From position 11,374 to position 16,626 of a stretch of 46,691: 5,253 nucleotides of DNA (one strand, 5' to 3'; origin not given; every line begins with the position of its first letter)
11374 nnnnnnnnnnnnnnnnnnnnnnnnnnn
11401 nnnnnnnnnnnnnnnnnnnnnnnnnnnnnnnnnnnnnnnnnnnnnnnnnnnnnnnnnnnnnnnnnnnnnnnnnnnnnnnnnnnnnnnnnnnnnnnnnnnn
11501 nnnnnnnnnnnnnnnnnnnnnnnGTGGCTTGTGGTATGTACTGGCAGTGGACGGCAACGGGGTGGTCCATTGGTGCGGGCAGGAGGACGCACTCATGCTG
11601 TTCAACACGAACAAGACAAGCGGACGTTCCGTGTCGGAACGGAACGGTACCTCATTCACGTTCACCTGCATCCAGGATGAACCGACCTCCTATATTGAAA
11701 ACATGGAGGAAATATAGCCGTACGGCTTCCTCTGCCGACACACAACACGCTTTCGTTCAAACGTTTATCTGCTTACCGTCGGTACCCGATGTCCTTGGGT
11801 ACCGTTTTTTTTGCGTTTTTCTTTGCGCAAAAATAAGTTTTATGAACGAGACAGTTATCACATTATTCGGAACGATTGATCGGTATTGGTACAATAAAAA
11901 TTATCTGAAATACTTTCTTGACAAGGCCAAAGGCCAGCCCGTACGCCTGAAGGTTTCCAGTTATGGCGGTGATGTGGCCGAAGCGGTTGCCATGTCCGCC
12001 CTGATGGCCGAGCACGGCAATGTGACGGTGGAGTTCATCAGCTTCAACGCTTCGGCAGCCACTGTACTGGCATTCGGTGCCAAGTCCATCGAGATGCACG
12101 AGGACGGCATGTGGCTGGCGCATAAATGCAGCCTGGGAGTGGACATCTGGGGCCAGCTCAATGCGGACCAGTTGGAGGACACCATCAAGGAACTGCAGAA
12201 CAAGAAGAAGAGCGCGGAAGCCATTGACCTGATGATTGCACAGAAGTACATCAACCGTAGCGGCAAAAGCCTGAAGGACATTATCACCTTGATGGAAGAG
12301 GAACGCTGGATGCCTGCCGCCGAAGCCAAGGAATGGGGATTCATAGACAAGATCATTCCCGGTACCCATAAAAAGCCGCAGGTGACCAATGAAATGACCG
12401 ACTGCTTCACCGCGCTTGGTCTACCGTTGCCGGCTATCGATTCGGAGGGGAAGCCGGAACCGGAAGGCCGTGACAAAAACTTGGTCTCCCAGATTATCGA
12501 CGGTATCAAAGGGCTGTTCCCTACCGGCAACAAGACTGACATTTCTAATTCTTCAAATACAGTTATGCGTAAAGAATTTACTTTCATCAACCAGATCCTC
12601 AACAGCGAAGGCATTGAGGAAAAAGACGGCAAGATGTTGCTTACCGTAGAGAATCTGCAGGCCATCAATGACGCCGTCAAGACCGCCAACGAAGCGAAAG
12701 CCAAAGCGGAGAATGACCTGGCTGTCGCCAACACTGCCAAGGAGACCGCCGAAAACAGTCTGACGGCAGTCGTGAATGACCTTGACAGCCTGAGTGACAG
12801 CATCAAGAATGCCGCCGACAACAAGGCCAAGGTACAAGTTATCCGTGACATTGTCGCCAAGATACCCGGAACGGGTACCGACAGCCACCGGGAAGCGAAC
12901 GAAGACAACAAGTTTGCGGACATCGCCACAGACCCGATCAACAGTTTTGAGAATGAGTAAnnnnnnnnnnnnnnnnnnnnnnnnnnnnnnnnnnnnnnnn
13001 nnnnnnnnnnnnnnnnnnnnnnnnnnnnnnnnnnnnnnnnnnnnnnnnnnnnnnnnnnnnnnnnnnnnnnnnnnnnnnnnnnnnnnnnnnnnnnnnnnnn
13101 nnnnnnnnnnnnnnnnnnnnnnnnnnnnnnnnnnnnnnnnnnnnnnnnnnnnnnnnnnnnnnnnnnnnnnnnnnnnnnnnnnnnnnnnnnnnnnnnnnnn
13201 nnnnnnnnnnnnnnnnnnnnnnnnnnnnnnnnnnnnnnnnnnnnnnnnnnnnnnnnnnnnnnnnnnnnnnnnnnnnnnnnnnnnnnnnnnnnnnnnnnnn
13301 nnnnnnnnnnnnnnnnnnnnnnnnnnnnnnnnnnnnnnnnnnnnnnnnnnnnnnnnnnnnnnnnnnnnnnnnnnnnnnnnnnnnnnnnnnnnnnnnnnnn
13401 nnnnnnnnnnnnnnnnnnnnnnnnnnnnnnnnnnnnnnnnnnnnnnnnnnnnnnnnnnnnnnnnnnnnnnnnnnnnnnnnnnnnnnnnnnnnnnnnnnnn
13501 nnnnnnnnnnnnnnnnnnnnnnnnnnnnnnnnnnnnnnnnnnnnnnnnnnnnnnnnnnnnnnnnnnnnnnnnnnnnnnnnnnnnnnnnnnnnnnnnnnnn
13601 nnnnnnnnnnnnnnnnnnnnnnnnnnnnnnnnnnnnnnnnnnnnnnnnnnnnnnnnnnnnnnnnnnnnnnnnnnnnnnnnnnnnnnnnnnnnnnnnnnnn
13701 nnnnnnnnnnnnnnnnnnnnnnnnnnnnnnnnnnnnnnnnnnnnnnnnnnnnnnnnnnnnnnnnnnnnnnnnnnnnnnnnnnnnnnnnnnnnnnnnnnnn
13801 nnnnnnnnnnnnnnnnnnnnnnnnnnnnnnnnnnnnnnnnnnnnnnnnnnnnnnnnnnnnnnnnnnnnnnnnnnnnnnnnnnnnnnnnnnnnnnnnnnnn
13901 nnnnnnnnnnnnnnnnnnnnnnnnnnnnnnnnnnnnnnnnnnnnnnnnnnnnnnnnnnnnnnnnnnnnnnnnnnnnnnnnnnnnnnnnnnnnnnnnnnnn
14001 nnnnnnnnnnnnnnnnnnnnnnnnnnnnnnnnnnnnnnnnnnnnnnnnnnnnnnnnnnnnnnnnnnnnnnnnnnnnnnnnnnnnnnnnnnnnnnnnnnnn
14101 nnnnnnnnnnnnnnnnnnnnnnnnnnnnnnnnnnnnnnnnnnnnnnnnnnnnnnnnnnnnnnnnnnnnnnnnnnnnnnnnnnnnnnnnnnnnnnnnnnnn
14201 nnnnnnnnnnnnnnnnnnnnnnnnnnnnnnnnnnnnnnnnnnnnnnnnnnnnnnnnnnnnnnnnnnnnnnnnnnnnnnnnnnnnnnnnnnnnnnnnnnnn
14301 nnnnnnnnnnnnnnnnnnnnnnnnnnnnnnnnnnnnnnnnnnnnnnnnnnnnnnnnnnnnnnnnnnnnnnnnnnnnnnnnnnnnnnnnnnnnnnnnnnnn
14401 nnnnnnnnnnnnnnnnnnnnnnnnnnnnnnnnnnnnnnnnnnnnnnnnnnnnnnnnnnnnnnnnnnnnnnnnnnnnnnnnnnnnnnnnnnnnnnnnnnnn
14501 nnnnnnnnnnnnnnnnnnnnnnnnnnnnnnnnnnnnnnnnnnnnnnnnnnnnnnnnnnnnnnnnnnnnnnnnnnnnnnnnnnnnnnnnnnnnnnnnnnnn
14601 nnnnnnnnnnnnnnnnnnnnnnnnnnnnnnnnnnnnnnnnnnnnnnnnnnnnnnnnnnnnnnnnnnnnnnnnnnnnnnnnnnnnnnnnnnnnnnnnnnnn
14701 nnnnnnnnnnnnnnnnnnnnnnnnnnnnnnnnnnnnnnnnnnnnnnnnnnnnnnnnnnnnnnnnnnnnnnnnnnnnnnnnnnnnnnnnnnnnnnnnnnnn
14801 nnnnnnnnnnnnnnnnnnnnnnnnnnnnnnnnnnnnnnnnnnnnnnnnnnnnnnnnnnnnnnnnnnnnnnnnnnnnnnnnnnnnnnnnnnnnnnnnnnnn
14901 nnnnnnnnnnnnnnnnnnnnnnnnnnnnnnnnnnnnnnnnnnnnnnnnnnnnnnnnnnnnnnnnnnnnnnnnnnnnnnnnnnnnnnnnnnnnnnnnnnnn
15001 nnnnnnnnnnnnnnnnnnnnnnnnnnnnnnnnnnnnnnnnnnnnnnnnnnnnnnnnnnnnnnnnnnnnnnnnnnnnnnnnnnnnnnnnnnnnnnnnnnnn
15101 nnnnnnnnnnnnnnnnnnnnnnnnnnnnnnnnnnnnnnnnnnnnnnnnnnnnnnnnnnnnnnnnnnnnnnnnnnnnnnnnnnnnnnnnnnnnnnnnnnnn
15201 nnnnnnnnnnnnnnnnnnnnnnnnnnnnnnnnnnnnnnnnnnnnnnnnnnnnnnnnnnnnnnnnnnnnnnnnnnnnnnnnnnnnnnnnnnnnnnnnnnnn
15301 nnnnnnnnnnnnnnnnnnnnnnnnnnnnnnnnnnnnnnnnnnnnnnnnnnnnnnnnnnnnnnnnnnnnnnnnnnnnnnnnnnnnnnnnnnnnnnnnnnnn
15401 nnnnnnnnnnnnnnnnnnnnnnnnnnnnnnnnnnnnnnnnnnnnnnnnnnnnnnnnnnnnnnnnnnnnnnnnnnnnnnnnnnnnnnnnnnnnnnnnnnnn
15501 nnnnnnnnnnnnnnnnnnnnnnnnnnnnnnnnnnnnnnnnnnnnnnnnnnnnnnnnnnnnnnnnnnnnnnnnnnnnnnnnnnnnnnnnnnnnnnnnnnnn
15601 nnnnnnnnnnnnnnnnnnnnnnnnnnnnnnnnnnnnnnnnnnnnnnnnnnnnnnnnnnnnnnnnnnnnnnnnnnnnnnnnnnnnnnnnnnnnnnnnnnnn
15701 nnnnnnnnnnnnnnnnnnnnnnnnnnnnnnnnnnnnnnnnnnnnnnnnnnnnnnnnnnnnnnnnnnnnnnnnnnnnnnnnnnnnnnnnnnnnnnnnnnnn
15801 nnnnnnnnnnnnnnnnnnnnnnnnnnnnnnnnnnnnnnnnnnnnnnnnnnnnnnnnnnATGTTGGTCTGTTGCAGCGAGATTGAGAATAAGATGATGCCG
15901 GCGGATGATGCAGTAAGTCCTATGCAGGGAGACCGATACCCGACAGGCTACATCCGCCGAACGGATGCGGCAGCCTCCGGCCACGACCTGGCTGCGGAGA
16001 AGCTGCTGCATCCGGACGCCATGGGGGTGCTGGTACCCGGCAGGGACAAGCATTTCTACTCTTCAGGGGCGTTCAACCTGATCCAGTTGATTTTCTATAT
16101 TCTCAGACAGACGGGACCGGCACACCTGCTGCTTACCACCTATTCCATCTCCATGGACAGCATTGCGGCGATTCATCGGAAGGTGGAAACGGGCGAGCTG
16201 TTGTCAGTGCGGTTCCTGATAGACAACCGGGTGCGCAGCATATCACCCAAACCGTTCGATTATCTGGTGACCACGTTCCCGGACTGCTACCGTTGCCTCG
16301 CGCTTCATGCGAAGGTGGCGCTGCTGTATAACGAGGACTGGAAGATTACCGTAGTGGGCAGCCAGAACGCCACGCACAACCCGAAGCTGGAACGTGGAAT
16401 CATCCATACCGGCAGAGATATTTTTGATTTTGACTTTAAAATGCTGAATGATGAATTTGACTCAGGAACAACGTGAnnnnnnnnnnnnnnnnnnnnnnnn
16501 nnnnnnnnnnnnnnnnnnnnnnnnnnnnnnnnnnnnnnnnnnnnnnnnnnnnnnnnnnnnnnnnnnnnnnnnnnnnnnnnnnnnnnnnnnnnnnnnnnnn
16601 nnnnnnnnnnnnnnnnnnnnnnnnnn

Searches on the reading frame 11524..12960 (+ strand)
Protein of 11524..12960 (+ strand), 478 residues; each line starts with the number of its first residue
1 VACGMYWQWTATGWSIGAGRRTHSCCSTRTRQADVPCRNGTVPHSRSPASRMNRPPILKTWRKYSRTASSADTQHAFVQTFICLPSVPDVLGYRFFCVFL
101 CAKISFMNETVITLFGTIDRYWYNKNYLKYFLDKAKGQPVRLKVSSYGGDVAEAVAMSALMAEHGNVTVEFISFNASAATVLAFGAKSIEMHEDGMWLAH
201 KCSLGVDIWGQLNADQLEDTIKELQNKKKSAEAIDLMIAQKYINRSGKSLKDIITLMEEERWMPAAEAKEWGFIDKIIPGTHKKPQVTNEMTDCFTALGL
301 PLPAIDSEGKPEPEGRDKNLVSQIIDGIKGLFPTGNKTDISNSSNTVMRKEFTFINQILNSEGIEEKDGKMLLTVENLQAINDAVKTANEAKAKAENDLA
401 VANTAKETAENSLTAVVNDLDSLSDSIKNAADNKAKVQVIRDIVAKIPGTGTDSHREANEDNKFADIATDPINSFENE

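Call 9: search_protein_families(library=phrogs, proteins=[window:11524-12960:+])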
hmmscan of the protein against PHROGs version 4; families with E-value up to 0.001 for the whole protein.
window:11524-12960:+ (478 aa): 7 families
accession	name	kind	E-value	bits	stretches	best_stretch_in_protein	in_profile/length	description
phrog_94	-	head and packaging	1.3e-28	101.9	1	108-425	79-395/622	head maturation protease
phrog_2976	-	head and packaging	1.3e-24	88.6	1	110-431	21-309/394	head maturation protease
phrog_1684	-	head and packaging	3.9e-22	80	1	108-288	39-213/284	head maturation protease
phrog_133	-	head and packaging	6.3e-20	72.4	1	112-446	22-264/668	head maturation protease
phrog_3348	-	unknown function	1.4e-15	58.5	1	138-317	68-239/386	-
phrog_53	-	head and packaging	1.5e-12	48.5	1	140-425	120-427/583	head maturation protease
phrog_1827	-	other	5.7e-07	30.1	1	135-243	50-152/202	ATP-dependent protease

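Call 10: search_protein_families(library=pfam, max_evalue=0.01, proteins=[window:11524-12960:+])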
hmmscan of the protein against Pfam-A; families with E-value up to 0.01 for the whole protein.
window:11524-12960:+ (478 aa): 1 family
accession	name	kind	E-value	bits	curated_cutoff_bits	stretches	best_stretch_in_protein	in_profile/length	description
PF00574.28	CLP_protease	-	8.8e-14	52.2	20.2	1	106-278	13-179/182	Clp protease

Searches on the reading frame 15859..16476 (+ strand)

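Call 9: search_protein_families(library=phrogs, proteins=[window:15859-16476:+])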
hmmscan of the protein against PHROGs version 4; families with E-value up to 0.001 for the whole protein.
window:15859-16476:+ (205 aa): 2 families
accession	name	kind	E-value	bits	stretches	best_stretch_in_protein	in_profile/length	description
phrog_16945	-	DNA, RNA and nucleotide metabolism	1e-16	62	1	61-185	70-195/252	endonuclease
phrog_20533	-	unknown function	4.7e-05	24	1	69-196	65-196/202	-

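Call 10: search_protein_families(library=pfam, max_evalue=0.01, proteins=[window:15859-16476:+])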
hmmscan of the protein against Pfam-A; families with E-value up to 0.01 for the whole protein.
window:15859-16476:+ (205 aa): 0 families
